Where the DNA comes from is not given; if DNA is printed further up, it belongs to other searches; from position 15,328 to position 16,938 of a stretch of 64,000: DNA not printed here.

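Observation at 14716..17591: Tightly coupled 3-gene operon: cytidylyltransferase, NTase-like/CDP-alcohol phosphotransferase fusion, AspH/LpxO-like dioxygenase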

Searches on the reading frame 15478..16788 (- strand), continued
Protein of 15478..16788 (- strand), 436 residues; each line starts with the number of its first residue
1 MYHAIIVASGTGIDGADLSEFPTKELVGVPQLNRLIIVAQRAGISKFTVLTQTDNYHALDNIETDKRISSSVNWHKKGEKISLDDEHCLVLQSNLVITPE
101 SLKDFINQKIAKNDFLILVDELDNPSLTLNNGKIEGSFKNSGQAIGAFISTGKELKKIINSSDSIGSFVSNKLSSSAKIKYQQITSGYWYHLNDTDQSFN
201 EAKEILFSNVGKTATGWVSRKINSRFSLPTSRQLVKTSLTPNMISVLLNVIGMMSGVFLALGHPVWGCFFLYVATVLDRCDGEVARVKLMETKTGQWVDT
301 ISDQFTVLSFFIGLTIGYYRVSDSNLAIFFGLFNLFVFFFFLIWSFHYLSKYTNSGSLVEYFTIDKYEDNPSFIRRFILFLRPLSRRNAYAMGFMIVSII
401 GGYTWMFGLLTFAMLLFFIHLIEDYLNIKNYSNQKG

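Call 17: search_solved_structures(query=window:15478-16788:-, max_evalue=0.01, show_alignments=2)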
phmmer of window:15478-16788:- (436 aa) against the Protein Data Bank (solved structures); distinct sequences matched with E-value up to 0.01: 7.
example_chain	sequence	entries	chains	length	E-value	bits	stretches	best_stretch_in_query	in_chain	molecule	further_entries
4o6m_A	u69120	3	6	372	7.7e-16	61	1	215-402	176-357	AF2299, a CDP-alcohol phosphotransferase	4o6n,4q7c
4mnd_A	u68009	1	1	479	8.2e-14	54.3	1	182-331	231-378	CTP L-myo-inositol-1-phosphate cytidylyltransferase/CDP-L-myo-inositol myo-inositolphospho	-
5d92_D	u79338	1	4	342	3e-07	32.7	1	195-321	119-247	AF2299 protein,Phosphatidylinositol synthase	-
6wm5_A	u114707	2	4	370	5.2e-06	28.6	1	194-314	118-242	AfCTD-Phosphatidylinositol-phosphate synthase (PIPS) fusion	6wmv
5d91_A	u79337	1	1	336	9e-06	27.9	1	219-321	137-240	AF2299 protein,Phosphatidylinositol synthase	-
6h53_A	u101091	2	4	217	0.00045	22.3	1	217-315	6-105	CDP-diacylglycerol--inositol 3-phosphatidyltransferase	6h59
6h5a_A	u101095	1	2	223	0.00048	22.2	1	217-315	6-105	CDP-diacylglycerol--inositol 3-phosphatidyltransferase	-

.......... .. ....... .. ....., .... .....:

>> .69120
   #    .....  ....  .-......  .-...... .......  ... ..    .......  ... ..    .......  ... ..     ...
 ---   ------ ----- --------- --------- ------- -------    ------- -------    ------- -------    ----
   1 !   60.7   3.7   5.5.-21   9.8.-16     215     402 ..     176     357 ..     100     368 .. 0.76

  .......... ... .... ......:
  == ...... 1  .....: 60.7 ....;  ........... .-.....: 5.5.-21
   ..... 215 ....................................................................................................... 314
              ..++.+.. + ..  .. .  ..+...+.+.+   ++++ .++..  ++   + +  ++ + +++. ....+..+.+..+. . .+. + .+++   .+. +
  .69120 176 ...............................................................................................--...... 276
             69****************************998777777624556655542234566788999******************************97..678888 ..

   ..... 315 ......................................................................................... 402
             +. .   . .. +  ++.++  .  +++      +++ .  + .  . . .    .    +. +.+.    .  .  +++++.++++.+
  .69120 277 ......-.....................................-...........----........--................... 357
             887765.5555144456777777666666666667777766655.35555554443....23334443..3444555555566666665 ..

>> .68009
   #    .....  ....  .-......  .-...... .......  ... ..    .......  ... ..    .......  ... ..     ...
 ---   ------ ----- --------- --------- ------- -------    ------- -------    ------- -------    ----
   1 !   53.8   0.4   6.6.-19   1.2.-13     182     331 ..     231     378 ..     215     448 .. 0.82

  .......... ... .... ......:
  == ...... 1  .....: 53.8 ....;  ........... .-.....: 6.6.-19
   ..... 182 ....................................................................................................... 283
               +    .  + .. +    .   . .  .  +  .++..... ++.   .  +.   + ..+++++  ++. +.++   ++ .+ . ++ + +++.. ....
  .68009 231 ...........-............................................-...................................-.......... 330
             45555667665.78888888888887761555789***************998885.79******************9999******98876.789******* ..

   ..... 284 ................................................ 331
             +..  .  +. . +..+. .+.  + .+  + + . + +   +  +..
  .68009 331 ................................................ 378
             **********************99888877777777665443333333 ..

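Call 19: find_related_loci(query=A1, collection=genome_contigs, flank=8000)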
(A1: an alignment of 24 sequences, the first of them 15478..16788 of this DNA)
Query A1 (436 aa) in genome_contigs; peptide patterns used: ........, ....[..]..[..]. (x = any residue, [..] = any of these).
282 stretches matched a pattern; 130 encode a relative of the query (tblastn E <= 1e-3); the best 80 are kept; 80 distinct loci.
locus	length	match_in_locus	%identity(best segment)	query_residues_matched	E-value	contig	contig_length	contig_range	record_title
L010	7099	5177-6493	72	1-436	0e+0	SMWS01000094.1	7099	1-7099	MAG: Deltaproteobacteria bacterium isolate N074bin48 k141_1103440, whole genome shotgun sequence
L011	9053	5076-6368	50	1-430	3e-147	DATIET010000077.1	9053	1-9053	MAG TPA_asm: Thermodesulfobacteriota bacterium isolate SMAG_U16376 k141_31388, whole genome shotgun sequence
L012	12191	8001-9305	51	1-434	7e-146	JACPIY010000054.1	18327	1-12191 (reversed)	MAG: Deltaproteobacteria bacterium isolate NC_groundwater_453_Ag_B-0.1um_42_10 S34_3B_scaffold_101023, whole genome shot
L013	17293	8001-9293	50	1-430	7e-146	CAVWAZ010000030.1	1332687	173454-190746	MAG: uncultured delta proteobacterium isolate MFD09730.bin.2.52 genome assembly, contig: contig_6045, whole genome shotg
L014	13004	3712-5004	50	1-430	1e-145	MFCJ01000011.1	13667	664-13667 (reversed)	MAG: Candidatus Dadabacteria bacterium RIFCSPHIGHO2_12_FULL_53_21 rifcsphigho2_12_scaffold_13061, whole genome shotgun s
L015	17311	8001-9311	49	1-436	2e-145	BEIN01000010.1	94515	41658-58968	Bacterium HR37 DNA, contig: NODE_104_10, isolate: HRbin37, whole genome shotgun sequence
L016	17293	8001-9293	50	1-430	3e-145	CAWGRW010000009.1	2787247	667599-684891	MAG: uncultured bacterium isolate MFD06435.bin.1.47 genome assembly, contig: contig_17617, whole genome shotgun sequence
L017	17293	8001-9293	50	1-430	3e-144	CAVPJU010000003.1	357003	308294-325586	MAG: uncultured bacterium isolate MFD10007.bin.1.169 genome assembly, contig: contig_28654, whole genome shotgun sequenc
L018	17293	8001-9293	50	1-430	2e-143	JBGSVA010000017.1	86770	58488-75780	MAG: Thermodesulfobacteriota bacterium isolate JTS-AC446 k141_1655862, whole genome shotgun sequence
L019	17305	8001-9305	49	1-434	6e-143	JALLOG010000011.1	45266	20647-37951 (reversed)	Desulfobacterota bacterium AH_259_B03_O07 NODE_11_length_45266_cov_488.512, whole genome shotgun sequence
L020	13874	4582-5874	50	1-430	5e-143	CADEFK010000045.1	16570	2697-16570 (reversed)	uncultured bacterium isolate Candidatus Dadabacteria sp. RBC041 genome assembly, contig: MAG041_45, whole genome shotgun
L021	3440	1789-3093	49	1-434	3e-148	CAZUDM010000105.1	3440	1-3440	MAG TPA_asm: uncultured Spirochaetia bacterium isolate binchicken_co179_138 genome assembly, contig: NODE_41448_length_3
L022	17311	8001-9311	50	1-435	9e-143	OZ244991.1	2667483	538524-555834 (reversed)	MAG: Thermodesulfobacteriota bacterium isolate 77748b03-fe7e-4f50-8619-3c6866420abe genome assembly, chromosome: 1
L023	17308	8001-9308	50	1-435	1e-141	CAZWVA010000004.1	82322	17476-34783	MAG TPA_asm: uncultured Spirochaetia bacterium isolate binchicken_co30_30 genome assembly, contig: NODE_336_length_82322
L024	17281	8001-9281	50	1-426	3e-141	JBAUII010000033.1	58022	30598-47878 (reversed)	MAG: Thermodesulfobacteriota bacterium isolate MFD09513_ilm_asm_bin6 k127_98329, whole genome shotgun sequence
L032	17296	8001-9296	49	1-430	2e-134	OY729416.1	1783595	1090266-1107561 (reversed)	MAG: Thermodesulfobacteriota bacterium isolate ba02c5ff-97d3-4768-ae28-618c4039653d genome assembly, chromosome: 1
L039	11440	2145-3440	47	1-428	2e-124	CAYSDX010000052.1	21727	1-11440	MAG TPA_asm: uncultured Spirochaetia bacterium isolate SRP338948_co1_69 genome assembly, contig: k141_361806, whole geno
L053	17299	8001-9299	43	1-430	2e-118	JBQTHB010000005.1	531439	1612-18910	MAG: Deltaproteobacteria bacterium isolate SAW255 c_000000309637_partial_0_531439, whole genome shotgun sequence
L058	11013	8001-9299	42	1-430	7e-117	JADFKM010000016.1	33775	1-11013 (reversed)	MAG: Candidatus Dadabacteria bacterium isolate B48T1B5 B48T1B5_NODE813, whole genome shotgun sequence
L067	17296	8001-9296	42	1-430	2e-114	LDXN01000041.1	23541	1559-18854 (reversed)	MAG: Candidatus Dadabacteria bacterium CSP1-2 XU11_C0041, whole genome shotgun sequence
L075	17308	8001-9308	41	1-435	4e-106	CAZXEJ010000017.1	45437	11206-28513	MAG TPA_asm: uncultured Spirochaetia bacterium isolate SRP216583_co2_250 genome assembly, contig: NODE_377_length_45437_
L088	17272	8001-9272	35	1-430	7e-76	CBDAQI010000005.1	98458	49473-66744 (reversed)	MAG: Thermodesulfobacteriota bacterium isolate 274520fc-c05b-446e-8c5d-ef4d51f8906c genome assembly, contig: contig_5, w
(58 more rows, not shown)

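Call 29: search_protein_representatives(protein=window:15478-16788:-)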
Query: 436 residues. Proteins with E-value up to 0.001 (for the whole library): 4133; up to 1e-10: 1299; up to 1e-30: 31. The best 150 are listed.
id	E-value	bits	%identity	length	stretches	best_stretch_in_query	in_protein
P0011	2.2e-158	543.8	59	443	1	3-435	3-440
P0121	2.8e-119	415.0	47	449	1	2-430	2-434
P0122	4.4e-97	341.9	57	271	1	173-430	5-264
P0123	2.7e-87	309.6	40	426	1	2-429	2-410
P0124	5.4e-84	298.8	38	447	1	1-427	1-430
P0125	5.9e-84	298.6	43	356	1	3-332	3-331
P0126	2.2e-76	273.7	78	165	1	1-165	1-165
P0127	6.8e-72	258.9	37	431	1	3-430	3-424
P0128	1.1e-40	156.2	50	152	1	290-428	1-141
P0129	1.5e-37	145.8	31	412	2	176-429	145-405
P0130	4.0e-37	144.4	32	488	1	3-411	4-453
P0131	4.1e-37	144.3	34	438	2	183-421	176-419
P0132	6.1e-37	143.8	34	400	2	195-423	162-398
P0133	8.2e-37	143.3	55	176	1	286-422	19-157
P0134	1.1e-35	139.6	31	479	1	4-413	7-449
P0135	1.7e-35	139.0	37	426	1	195-404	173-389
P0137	5.4e-34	134.0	29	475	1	4-406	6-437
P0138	1.5e-33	132.6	31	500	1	2-410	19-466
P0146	6.4e-32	127.2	30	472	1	5-421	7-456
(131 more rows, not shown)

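Call 32: search_protein_families(library=pfam, proteins=[L058:9437-10609:+, L058:4242-5765:-, L067:9345-10064:-, L067:10036-10815:-, L067:10942-12060:-, L067:12201-13163:-, L067:4674-5882:-, L024:9796-10743:+, L024:10847-11368:+, L024:6380-6934:-], max_evalue=0.0001)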
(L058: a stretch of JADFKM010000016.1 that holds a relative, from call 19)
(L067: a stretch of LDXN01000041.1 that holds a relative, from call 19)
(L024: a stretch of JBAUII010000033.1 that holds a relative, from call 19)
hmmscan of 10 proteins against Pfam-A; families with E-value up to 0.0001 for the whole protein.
L058:9437-10609:+ (390 aa): 4 families
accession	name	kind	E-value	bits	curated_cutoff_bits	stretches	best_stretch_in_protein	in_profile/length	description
PF00534.26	Glycos_transf_1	-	1.5e-21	77.1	26.4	1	184-357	5-171/172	Glycosyl transferases group 1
PF13692.12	Glyco_trans_1_4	-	2e-17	64.2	27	1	196-344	3-142/142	Glycosyl transferases group 1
PF13439.12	Glyco_transf_4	-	7.4e-13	49.3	28.5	1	21-174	8-170/170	Glycosyltransferase Family 4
PF13579.12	Glyco_trans_4_4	-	5.1e-07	30.6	29.7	1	20-168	6-157/158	Glycosyl transferase 4-like domain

L058:4242-5765:- (507 aa): 6 families
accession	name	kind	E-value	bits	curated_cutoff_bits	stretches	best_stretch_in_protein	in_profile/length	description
PF01476.26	LysM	-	4.5e-79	260.6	20.9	5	226-268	1-43/43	LysM domain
PF00877.26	NLPC_P60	-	1.1e-27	96.5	23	1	390-496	1-105/105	NlpC/P60 family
PF23473.1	LysM3_LYK4_5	-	9.4e-21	74.1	29.3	0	27-61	5-39/48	LYK4/5 LysM3 domain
PF23446.1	LysM1_NFP_LYK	-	1.8e-10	42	36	0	233-269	17-55/60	NFP/LYK LysM1 domain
PF23472.1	LysM2_CERK1_LYK3_4_5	-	9.6e-07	29.1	27.4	0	222-269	4-55/56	LYK3/4/5 LysM2 domain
PF22310.2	NMB0315_dom_I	-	1.7e-05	25.5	27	0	153-180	6-33/83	NMB0315-like, domain I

L067:9345-10064:- (239 aa): 2 families
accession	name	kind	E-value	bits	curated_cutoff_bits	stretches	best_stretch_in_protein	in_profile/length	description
PF00005.33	ABC_tran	-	7.8e-31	107.9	25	1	22-167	1-136/137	ABC transporter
PF13304.12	AAA_21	-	1.3e-09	39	27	0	35-71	2-37/304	AAA domain, putative AbiEii toxin, Type IV TA system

L067:10036-10815:- (259 aa): 3 families
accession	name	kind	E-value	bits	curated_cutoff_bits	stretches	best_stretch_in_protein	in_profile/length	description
PF00005.33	ABC_tran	-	5.6e-29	101.9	25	1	21-180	2-136/137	ABC transporter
PF12399.14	BCA_ABC_TP_C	-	6.4e-13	48.5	25.5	1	230-253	1-24/27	Branched-chain amino acid ATP-binding cassette transporter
PF13304.12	AAA_21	-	4.6e-05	24.1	27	0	34-92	3-61/304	AAA domain, putative AbiEii toxin, Type IV TA system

L067:10942-12060:- (372 aa): 1 family
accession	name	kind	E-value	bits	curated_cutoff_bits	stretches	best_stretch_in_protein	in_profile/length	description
PF02653.21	BPD_transp_2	-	9e-39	133.7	26.8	1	54-340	2-269/269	Branched-chain amino acid transport system / permease component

L067:12201-13163:- (320 aa): 1 family
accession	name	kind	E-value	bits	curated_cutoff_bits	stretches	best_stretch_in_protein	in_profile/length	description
PF02653.21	BPD_transp_2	-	1.9e-43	149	26.8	1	27-306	2-269/269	Branched-chain amino acid transport system / permease component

L067:4674-5882:- (402 aa): 2 families
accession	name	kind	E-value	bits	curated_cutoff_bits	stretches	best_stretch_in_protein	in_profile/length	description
PF00926.24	DHBP_synthase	-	1.6e-84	282.6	26.4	1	7-199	1-191/191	3,4-dihydroxy-2-butanone 4-phosphate synthase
PF00925.25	GTP_cyclohydro2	-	4e-76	254.6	23.3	1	211-374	4-165/165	GTP cyclohydrolase II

L024:9796-10743:+ (315 aa): 1 family
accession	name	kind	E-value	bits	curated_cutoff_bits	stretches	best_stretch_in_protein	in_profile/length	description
PF11376.13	DUF3179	-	9.2e-86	288.3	27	1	50-281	1-232/292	Protein of unknown function (DUF3179)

L024:10847-11368:+ (173 aa): 1 family
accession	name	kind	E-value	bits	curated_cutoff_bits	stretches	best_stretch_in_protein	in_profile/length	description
PF02627.25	CMD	-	7.8e-14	51.9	23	1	41-123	1-84/84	Carboxymuconolactone decarboxylase family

L024:6380-6934:- (184 aa): 0 families

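Call 33: search_protein_families(library=pfam, proteins=[L032:5727-7034:+, L032:4914-5717:+, L032:3569-4876:+, L032:2067-3554:+, L053:9375-9926:+, L053:9923-10411:+, L053:10427-11626:+, L088:9293-10786:-, L039:155-799:+, L075:9439-10596:+], max_evalue=0.0001)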
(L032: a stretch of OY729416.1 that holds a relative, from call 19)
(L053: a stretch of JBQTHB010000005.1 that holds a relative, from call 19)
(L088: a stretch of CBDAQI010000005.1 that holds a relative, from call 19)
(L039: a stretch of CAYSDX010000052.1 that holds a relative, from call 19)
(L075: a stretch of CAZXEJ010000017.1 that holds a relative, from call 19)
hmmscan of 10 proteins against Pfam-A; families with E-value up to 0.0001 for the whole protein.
L032:5727-7034:+ (435 aa): 11 families
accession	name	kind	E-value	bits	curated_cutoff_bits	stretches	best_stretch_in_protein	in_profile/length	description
PF02754.22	CCG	-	1.1e-36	125.3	20.6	2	322-407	1-85/85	Cysteine-rich domain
PF13183.11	Fer4_8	-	2.3e-13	50.9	27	1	21-88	3-68/68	4Fe-4S dicluster domain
PF12838.12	Fer4_7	-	6.6e-11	43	27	1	23-88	2-52/52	4Fe-4S dicluster domain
PF13534.11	Fer4_17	-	2.3e-10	41.3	22.2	1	23-88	2-60/61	4Fe-4S dicluster domain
PF00037.32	Fer4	-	2.5e-08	33.8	21.1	0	71-88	5-22/24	4Fe-4S binding domain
PF12797.12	Fer4_2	-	2.4e-07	30.7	24.5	0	70-86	6-22/22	4Fe-4S binding domain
PF13237.11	Fer4_10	-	5e-07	30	25.5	1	21-85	7-53/53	4Fe-4S dicluster domain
PF13484.11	Fer4_16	-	2.1e-06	28.8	30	1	23-86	2-65/66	4Fe-4S double cluster binding domain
PF12800.12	Fer4_4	-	2.8e-06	27.6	24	0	72-87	2-17/17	4Fe-4S binding domain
PF13187.11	Fer4_9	-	4.7e-06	27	27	0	22-87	1-50/52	4Fe-4S dicluster domain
PF12837.12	Fer4_6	-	6.2e-06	26.4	25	0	72-88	7-23/24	4Fe-4S binding domain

L032:4914-5717:+ (267 aa): 1 family
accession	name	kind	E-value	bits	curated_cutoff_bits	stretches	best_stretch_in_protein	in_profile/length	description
PF13030.11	DUF3891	-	2.4e-41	142.3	24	1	13-238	2-218/219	Protein of unknown function (DUF3891)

L032:3569-4876:+ (435 aa): 2 families
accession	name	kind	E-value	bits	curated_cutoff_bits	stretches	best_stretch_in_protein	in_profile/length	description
PF01565.28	FAD_binding_4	-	1.1e-34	119.5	26.4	1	32-169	1-137/139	FAD binding domain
PF02913.24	FAD-oxidase_C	-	1.3e-11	45.2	21.2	1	207-316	1-116/248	FAD linked oxidases, C-terminal domain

L032:2067-3554:+ (495 aa): 2 families
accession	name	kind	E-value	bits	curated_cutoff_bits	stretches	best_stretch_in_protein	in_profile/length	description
PF02913.24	FAD-oxidase_C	-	3.3e-66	223.9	21.2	1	225-466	1-248/248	FAD linked oxidases, C-terminal domain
PF01565.28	FAD_binding_4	-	1.9e-41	141.4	26.4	1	51-190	1-139/139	FAD binding domain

L053:9375-9926:+ (183 aa): 8 families
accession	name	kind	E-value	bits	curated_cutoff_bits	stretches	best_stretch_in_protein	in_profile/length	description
PF03602.21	Cons_hypoth95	-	9.6e-44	149.6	24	1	2-178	1-181/182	Conserved hypothetical protein 95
PF05175.20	MTS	-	1.1e-09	38.6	23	1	34-160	24-148/170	Methyltransferase small domain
PF02475.24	TRM5-TYW2_MTfase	-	1.8e-06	28.4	28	1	41-156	36-138/164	TRM5/TYW2 methyltransferase domain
PF13847.12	Methyltransf_31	-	4e-06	27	27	1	41-152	3-111/145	Methyltransferase domain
PF04378.19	RsmJ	-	6.4e-06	26.1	27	1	33-129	49-141/245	Ribosomal RNA large subunit methyltransferase D, RlmJ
PF09445.16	Methyltransf_15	-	8.2e-06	25.9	22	1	44-124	3-82/165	RNA cap guanine-N2 methyltransferase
PF06325.19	PrmA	-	2.2e-05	24.6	22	1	24-117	146-230/296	Ribosomal protein L11 methyltransferase (PrmA)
PF13578.12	Methyltransf_24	-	4.5e-05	24.7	26.3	1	60-150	17-102/105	Methyltransferase domain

L053:9923-10411:+ (162 aa): 1 family
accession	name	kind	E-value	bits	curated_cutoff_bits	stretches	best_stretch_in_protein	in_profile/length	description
PF01467.32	CTP_transf_like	-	1.7e-25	90.2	21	1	7-135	1-132/133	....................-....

L053:10427-11626:+ (399 aa): 2 families
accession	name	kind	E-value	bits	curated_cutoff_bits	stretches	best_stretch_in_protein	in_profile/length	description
PF00155.27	Aminotran_1_2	-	6.4e-74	249.7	19.7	1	31-391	2-361/361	Aminotransferase class I and II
PF01041.23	DegT_DnrJ_EryC1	-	1.5e-08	34.7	19.8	1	110-202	60-145/360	DegT/DnrJ/EryC1/StrS aminotransferase family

L088:9293-10786:- (497 aa): 1 family
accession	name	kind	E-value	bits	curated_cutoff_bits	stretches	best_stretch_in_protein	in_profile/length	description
PF01235.23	Na_Ala_symp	-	1.4e-120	403.6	24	1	96-496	6-385/392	Sodium:alanine symporter family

L039:155-799:+ (214 aa): 1 family
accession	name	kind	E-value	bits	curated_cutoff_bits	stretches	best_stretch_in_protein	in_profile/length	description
PF01609.27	DDE_Tnp_1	-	8.6e-07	29.3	23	1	3-91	32-116/200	Transposase DDE domain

L075:9439-10596:+ (385 aa): 5 families
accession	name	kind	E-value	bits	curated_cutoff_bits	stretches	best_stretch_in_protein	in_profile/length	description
PF13692.12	Glyco_trans_1_4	-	5.8e-19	69.2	27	1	196-345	2-142/142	Glycosyl transferases group 1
PF00534.26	Glycos_transf_1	-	1.6e-18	67.3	26.4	1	184-358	4-171/172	Glycosyl transferases group 1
PF13439.12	Glyco_transf_4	-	1.7e-18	67.7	28.5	1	21-174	8-169/170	Glycosyltransferase Family 4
PF13579.12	Glyco_trans_4_4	-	8.3e-12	46.2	29.7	1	20-170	6-158/158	Glycosyl transferase 4-like domain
PF13524.12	Glyco_trans_1_2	-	1.4e-07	32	25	1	225-373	16-143/144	Glycosyl transferase-like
